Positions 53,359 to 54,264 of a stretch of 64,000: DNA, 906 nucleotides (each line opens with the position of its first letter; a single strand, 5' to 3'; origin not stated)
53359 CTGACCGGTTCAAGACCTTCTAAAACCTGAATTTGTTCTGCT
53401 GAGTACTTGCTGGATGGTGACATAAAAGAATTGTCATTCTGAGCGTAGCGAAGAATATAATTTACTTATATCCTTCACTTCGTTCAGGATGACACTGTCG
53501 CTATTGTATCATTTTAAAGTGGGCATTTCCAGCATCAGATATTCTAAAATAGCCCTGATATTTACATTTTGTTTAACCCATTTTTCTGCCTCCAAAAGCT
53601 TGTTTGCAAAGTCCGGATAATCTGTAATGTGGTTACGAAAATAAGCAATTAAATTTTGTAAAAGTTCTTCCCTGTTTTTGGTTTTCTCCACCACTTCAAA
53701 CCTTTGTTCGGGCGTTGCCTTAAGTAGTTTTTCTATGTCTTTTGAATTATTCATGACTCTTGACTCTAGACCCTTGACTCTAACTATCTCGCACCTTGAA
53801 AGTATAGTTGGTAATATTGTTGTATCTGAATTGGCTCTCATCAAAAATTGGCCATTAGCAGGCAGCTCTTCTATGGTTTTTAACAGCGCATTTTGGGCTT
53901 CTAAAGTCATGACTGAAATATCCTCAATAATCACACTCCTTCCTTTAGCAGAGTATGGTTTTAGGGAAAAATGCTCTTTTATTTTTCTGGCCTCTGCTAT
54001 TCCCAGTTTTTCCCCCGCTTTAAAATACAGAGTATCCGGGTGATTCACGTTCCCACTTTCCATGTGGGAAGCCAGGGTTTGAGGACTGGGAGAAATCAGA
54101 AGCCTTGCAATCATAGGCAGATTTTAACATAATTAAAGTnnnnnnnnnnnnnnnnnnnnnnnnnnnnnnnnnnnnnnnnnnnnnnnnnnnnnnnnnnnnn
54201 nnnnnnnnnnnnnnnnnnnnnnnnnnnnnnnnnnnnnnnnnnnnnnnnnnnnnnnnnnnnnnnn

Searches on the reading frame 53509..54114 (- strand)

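Call 78: search_protein_families(library=pfam, proteins=[window:53509-54114:-], max_evalue=0.001)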
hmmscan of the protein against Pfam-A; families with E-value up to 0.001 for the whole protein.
window:53509-54114:- (201 aa): 1 family
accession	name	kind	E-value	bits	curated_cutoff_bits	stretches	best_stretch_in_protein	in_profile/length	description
PF13177.12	DNA_pol3_delta2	-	2.4e-22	80.1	27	1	22-115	65-159/161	DNA polymerase III, delta subunit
